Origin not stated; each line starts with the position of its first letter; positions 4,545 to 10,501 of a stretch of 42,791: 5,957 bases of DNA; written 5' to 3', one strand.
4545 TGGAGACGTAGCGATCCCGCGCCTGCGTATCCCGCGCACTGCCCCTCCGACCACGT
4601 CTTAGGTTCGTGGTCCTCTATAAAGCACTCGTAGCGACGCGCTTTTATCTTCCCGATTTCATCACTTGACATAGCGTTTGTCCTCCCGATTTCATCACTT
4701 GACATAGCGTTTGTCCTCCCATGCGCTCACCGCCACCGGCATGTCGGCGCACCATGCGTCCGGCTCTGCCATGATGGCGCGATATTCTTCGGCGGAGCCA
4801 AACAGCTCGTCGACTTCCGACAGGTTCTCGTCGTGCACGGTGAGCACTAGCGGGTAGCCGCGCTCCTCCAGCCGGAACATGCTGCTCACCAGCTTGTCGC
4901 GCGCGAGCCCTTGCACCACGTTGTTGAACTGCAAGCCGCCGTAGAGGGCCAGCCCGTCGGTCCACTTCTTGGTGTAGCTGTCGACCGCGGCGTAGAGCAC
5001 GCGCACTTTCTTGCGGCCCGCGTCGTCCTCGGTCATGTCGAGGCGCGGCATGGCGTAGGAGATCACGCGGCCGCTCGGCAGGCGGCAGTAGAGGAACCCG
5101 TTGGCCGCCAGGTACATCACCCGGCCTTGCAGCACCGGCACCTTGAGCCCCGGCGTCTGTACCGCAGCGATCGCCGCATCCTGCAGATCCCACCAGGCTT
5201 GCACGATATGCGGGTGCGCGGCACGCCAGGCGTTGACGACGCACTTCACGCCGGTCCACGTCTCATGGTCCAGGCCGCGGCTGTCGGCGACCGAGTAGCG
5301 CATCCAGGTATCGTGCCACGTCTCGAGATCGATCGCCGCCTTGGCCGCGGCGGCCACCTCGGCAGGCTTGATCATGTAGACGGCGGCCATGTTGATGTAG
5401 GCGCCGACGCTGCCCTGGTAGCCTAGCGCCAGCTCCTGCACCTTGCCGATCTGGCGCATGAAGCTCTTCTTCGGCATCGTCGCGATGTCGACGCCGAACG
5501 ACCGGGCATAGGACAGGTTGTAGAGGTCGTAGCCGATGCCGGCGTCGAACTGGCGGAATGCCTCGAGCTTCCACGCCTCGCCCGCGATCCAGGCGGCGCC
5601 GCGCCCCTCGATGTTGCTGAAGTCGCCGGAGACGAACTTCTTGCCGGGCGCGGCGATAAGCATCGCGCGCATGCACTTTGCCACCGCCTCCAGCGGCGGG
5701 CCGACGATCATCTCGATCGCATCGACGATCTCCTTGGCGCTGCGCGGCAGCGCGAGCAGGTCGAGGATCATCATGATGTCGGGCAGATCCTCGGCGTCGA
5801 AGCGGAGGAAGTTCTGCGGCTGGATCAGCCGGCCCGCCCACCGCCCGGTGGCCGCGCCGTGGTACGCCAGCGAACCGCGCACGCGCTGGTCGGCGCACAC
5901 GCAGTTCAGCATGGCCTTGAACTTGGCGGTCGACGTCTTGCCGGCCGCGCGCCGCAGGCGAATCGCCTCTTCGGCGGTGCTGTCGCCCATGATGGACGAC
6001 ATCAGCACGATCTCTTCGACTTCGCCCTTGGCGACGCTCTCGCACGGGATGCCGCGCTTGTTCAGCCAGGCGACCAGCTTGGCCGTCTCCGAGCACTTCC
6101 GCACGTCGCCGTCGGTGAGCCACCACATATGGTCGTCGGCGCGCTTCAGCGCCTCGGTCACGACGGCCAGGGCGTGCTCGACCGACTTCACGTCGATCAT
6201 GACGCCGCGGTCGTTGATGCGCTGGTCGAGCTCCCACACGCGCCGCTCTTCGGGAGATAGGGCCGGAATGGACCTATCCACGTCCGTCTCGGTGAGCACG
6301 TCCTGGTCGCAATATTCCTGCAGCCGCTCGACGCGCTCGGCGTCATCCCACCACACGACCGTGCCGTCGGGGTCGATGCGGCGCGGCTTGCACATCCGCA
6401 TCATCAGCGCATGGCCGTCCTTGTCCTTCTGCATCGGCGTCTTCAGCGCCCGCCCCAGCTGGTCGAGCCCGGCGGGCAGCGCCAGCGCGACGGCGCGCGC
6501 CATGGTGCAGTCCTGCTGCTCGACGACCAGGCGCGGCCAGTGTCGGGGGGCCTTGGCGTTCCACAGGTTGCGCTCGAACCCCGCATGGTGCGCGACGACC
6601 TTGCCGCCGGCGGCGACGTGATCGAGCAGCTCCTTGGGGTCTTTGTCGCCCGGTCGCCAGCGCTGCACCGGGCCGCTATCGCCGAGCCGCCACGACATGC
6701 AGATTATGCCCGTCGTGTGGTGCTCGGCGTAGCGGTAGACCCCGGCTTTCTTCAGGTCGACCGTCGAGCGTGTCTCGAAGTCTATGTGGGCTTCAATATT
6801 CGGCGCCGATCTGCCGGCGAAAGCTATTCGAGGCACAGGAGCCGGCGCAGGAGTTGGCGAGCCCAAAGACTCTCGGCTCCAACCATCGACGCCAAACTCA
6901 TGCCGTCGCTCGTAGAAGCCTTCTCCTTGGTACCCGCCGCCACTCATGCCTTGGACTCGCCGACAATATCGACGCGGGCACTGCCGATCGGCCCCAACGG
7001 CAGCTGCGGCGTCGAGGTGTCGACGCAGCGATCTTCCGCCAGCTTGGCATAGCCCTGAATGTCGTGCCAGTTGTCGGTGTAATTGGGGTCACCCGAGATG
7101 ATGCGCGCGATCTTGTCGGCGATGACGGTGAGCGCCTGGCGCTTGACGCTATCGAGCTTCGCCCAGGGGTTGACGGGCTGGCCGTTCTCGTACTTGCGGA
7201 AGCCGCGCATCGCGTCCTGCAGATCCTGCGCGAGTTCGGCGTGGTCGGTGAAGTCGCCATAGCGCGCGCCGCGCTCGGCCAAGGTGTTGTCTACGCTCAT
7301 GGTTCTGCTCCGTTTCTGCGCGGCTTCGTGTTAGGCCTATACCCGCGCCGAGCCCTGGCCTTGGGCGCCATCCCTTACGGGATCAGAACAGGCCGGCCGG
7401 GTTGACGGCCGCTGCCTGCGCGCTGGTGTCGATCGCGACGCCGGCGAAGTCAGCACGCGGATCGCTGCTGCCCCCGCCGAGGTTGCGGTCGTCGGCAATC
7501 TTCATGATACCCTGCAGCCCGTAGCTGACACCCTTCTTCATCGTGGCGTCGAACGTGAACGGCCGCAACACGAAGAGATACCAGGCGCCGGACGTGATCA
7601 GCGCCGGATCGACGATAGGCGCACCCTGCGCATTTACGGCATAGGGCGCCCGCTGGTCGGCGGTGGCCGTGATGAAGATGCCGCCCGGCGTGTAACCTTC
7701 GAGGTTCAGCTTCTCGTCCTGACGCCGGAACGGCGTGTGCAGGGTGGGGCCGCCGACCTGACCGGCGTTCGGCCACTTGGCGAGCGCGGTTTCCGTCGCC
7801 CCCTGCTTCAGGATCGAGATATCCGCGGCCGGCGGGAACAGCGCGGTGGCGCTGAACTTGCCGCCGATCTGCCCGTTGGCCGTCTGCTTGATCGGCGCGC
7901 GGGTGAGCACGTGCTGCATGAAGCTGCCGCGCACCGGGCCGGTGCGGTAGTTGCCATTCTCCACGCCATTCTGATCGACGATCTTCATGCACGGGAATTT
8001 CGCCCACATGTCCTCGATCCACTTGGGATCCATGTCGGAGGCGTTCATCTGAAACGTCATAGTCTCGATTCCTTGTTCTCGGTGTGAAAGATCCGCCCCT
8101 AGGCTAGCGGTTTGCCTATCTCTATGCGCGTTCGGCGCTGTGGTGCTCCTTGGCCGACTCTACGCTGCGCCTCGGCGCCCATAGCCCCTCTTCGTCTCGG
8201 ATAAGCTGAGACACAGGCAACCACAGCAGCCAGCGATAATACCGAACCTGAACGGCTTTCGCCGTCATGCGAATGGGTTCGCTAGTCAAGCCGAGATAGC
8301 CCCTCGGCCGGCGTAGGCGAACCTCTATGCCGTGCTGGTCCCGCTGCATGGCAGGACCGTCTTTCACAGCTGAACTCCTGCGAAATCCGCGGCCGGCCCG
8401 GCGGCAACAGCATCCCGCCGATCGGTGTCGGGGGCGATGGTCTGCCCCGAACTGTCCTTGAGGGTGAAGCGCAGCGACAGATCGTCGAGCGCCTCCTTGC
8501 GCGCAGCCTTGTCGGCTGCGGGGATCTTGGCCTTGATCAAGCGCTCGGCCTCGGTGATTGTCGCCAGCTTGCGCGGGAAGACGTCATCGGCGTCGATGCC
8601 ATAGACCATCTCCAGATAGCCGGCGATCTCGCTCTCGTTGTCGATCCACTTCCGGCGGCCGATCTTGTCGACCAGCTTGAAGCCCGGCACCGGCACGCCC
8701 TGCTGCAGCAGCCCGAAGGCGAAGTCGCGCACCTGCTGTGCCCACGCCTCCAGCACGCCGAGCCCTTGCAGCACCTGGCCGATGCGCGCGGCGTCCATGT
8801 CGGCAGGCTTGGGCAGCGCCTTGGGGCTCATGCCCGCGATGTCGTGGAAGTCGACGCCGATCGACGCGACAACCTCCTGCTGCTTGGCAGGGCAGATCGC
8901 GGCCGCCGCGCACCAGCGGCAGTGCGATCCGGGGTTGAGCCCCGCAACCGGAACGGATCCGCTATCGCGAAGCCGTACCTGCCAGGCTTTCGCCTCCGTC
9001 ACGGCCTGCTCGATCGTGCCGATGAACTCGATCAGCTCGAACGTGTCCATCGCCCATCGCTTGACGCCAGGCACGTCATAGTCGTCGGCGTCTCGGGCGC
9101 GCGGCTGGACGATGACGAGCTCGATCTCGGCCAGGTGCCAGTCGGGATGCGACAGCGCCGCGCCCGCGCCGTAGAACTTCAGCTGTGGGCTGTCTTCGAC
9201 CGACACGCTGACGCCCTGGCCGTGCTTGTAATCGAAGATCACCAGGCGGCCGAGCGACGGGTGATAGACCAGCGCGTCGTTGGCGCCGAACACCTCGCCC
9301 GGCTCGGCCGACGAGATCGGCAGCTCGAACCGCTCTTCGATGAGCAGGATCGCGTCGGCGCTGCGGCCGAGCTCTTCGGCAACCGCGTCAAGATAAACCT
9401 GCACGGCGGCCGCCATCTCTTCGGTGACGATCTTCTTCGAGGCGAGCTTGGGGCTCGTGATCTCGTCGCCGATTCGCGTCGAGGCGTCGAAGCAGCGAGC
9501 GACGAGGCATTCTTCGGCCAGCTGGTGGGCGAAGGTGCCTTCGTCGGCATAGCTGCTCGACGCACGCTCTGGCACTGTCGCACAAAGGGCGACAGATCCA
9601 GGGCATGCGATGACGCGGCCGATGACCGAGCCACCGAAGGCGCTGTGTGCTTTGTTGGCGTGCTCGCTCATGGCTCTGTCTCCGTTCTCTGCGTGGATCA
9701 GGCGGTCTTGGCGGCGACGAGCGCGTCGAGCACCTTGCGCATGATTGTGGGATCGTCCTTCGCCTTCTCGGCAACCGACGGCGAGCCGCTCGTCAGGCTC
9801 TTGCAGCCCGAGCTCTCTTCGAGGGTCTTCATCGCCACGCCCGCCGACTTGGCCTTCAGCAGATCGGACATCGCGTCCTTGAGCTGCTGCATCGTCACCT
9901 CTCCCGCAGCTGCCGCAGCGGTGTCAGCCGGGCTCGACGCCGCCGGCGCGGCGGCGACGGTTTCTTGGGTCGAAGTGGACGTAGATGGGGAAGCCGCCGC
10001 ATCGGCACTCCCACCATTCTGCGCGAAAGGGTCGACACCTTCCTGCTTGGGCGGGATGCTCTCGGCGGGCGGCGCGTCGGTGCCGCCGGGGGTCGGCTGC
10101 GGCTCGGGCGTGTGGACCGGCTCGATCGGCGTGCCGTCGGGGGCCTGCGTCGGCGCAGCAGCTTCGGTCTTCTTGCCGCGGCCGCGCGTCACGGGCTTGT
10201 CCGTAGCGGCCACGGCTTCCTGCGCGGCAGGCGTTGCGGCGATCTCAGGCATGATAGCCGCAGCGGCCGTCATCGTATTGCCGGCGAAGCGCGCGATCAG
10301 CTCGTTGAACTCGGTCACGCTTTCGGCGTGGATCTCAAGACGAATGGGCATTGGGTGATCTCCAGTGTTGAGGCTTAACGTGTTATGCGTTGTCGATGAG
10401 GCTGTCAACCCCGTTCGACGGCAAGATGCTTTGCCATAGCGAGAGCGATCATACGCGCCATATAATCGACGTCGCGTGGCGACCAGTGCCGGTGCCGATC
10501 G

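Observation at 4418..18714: Four sense-oriented copies of GCATAAC-N2-GTTAR split the genome into transcription modules (candidate phage-specific promoter or operator)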

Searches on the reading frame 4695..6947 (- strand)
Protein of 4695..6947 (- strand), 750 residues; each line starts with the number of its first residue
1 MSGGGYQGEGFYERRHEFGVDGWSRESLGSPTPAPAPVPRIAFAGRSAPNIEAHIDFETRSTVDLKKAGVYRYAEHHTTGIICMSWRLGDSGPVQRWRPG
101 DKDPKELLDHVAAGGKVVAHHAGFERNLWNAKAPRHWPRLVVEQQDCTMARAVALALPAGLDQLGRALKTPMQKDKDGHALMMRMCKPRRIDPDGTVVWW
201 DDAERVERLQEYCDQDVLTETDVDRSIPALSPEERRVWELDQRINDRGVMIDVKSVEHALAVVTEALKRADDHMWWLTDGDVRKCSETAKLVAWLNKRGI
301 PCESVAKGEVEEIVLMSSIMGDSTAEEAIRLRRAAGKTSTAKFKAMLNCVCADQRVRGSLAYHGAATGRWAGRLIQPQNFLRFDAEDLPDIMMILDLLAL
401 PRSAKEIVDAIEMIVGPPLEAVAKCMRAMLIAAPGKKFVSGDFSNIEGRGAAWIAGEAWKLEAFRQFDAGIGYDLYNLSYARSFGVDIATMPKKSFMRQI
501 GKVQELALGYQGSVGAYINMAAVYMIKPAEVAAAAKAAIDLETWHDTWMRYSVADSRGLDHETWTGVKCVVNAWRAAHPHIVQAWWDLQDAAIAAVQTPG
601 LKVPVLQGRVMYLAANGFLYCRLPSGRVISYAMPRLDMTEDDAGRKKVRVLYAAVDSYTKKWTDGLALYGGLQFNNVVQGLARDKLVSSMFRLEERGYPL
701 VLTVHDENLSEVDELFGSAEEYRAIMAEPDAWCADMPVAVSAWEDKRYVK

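Call 12: search_protein_families(library=pfam, proteins=[window:4695-6947:-], max_evalue=0.01)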
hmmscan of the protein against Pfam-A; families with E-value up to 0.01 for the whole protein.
window:4695-6947:- (750 aa): 2 families
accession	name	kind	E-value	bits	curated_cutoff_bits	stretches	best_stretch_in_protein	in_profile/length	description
PF00476.26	DNA_pol_A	-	1.7e-08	34.3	34.3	1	327-504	77-213/381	DNA polymerase family A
PF00406.28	ADK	-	0.00026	21.6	26.8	1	257-334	58-135/151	Adenylate kinase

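Call 17: find_related_loci(query=window:4695-6947:-, collection=viral_contigs, flank=10000)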
Query window:4695-6947:- (750 aa) in viral_contigs; peptide patterns used: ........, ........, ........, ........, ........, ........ (x = any residue, [..] = any of these).
2 stretches matched a pattern; 1 encode a relative of the query (tblastn E <= 1e-3); 1 distinct loci.
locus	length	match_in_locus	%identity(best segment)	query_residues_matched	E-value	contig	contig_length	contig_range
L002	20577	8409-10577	76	50-750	0e+0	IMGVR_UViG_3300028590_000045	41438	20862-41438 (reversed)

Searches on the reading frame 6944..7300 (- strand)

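Call 12: search_protein_families(library=pfam, proteins=[window:6944-7300:-], max_evalue=0.01)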
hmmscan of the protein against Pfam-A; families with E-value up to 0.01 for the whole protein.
window:6944-7300:- (118 aa): 1 family
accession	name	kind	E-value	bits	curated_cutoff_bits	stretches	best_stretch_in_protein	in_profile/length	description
PF19905.4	DUF6378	-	2.8e-05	24.7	27.1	1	9-90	13-79/81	Domain of unknown function (DUF6378)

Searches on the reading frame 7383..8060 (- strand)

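Call 12: search_protein_families(library=pfam, proteins=[window:7383-8060:-], max_evalue=0.01)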
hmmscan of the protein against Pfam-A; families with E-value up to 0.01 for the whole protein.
window:7383-8060:- (225 aa): 1 family
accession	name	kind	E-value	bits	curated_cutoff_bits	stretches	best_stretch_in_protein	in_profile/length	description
PF10991.15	Enc34_ssDNA-bd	-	2.6e-15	57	26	1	40-206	5-167/176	Enterobacter phage Enc34, ssDNA-binding protein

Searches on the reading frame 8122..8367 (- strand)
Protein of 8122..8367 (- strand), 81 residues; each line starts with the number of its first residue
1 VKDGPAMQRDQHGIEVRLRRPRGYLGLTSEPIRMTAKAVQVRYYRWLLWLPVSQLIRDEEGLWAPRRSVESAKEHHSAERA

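Call 99: search_protein_families(library=pfam, proteins=[window:8122-8367:-], max_evalue=0.01)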
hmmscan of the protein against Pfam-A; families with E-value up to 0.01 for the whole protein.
window:8122-8367:- (81 aa): 0 families

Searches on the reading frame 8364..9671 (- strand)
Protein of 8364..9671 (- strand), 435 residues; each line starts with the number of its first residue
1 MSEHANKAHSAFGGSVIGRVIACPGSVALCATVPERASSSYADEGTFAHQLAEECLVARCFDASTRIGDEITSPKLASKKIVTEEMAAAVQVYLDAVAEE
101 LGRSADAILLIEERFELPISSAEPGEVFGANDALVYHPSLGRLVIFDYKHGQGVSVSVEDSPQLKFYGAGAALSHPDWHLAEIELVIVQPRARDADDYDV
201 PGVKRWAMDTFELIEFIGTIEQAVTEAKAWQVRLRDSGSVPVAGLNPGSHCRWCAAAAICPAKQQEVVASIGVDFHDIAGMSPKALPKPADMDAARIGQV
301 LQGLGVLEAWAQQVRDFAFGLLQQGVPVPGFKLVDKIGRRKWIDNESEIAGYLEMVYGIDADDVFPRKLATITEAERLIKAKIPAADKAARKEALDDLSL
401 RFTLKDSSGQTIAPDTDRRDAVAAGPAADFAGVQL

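Call 12: search_protein_families(library=pfam, proteins=[window:8364-9671:-], max_evalue=0.01)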
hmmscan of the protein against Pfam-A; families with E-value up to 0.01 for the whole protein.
window:8364-9671:- (435 aa): 2 families
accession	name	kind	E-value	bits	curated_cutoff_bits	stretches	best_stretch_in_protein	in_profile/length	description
PF10926.14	DUF2800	-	1.2e-62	212.7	21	1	9-419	1-367/368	Protein of unknown function (DUF2800)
PF12705.13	PDDEXK_1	-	1.4e-10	42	22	1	41-261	34-247/247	PD-(D/E)XK nuclease superfamily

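Call 14: search_dna_similar(query=window:8364-9671:-, collection=phages, mode=protein, max_rows=30)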
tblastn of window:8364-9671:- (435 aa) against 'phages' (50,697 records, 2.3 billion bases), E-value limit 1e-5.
Records with a match: 1263; places in all: 1265; records where one place covers at least 80% of the query: 1092.
Best place of each record, by identity: <60% 1263.
By first word of the organism name: Salmonella 178; Streptococcus 130; Vibrio 114; Bacteroides 104; Staphylococcus 84; Escherichia 78; Xanthomonas 49; Klebsiella 39; Proteus 27; Achromobacter 25; and 89 more.
By host as written in the record: - 118; Vibrio lentus 45; Escherichia coli 41; Staphylococcus aureus 32; Salmonella sp. 26; Salmonella enterica subsp. enterica serovar Typhimurium 26; Rhodobacter capsulatus YW1 24; Salmonella enterica 22; and 505 more.
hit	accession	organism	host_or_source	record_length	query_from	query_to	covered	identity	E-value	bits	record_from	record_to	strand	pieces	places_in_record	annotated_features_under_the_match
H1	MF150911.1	Ralstonia phage DU_RP_II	Ralstonia solanacearum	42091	8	419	94%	33.9%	7e-43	199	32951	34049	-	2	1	PD-(D/E)XK nuclease superfamily protein | hypothetical protein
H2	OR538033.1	Ralstonia phage C22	Ralstonia sp. RS3/1-1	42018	8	419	95%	33.0%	2e-48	183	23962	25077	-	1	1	hypothetical protein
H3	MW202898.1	Caudoviricetes sp.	Manatee Spring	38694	8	419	95%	32.0%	6e-46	176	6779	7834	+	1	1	hypothetical protein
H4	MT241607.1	Achromobacter phage AMA2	Achromobacter marplatensis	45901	8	419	95%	31.0%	2e-39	157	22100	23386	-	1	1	PD-(D/E)XK nuclease superfamily protein | hypothetical protein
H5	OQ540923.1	Microcystis phage MJing1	Microcystis sp.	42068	5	419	95%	30.2%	8e-30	128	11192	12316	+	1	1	protein of unknown function DUF2800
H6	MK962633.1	Achromobacter phage vB_AxyS_19-32_Axy14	Achromobacter xylosoxidans I2BC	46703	8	419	95%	30.1%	9e-37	149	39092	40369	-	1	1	hypothetical protein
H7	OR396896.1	Achromobacter phage tuull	Achromobacter ruhlandii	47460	8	419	95%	30.1%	1e-36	149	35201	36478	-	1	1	hypothetical protein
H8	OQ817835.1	Achromobacter phage ewii_LB8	Achromobacter sp.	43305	8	419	95%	30.1%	1e-36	149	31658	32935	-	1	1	hypothetical protein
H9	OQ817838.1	Achromobacter phage maay_LB1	Achromobacter sp.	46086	8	419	95%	30.1%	1e-36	149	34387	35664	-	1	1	hypothetical protein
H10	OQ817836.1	Achromobacter phage kuwaak_TL2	Achromobacter sp.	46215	8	419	95%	30.1%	1e-36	149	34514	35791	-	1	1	hypothetical protein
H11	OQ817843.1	Achromobacter phage hasilly_LB3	Achromobacter sp.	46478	8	419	95%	30.1%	1e-36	149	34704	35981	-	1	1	hypothetical protein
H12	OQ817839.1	Achromobacter phage nyaak_TL1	Achromobacter sp.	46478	8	419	95%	30.1%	1e-36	149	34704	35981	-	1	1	hypothetical protein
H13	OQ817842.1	Achromobacter phage ewik_TL4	Achromobacter sp.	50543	8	419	95%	30.1%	1e-36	149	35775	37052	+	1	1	hypothetical protein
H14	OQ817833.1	Achromobacter phage ehaak_LB5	Achromobacter sp.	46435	8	419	95%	30.1%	2e-36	148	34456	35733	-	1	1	hypothetical protein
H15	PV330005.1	Bordetella phage vB_BbrP_003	Bordetella bronchiseptica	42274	9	378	85%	33.5%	9e-36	146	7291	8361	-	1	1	hypothetical protein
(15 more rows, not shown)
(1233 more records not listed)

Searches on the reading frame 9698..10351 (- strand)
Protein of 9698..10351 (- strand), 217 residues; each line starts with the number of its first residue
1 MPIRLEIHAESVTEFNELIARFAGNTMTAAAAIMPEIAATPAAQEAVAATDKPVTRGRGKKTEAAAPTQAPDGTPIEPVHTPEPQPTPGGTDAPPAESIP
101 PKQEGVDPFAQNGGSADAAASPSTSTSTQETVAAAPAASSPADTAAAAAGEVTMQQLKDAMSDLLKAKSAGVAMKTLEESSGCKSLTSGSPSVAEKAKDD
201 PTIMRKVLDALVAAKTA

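Call 12: search_protein_families(library=pfam, proteins=[window:9698-10351:-], max_evalue=0.01)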
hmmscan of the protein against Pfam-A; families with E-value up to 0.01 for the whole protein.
window:9698-10351:- (217 aa): 0 families

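Call 15: find_related_loci(query=window:9698-10351:-, collection=viral_contigs, flank=10000)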
Query window:9698-10351:- (217 aa) in viral_contigs; peptide patterns used: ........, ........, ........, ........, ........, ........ (x = any residue, [..] = any of these).
21 stretches matched a pattern; 1 encode a relative of the query (tblastn E <= 1e-3); 1 distinct loci.
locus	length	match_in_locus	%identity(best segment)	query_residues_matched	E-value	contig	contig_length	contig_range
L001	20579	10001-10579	50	1-217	9e-46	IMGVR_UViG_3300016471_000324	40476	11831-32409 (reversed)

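Call 40: search_protein_families(library=pfam, proteins=[L001:3679-4500:+], max_evalue=0.05)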
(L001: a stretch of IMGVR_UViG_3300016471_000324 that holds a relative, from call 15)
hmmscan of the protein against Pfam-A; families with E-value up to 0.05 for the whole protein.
L001:3679-4500:+ (273 aa): 1 family
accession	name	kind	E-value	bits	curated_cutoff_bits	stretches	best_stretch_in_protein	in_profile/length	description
PF01381.28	HTH_3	-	0.012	16.1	23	1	214-234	13-33/55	Helix-turn-helix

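Call 41: search_protein_families(library=phrogs, proteins=[L001:3679-4500:+], max_evalue=0.01)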
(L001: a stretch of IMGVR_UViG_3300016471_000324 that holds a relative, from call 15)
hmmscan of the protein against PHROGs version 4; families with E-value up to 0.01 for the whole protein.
L001:3679-4500:+ (273 aa): 0 families
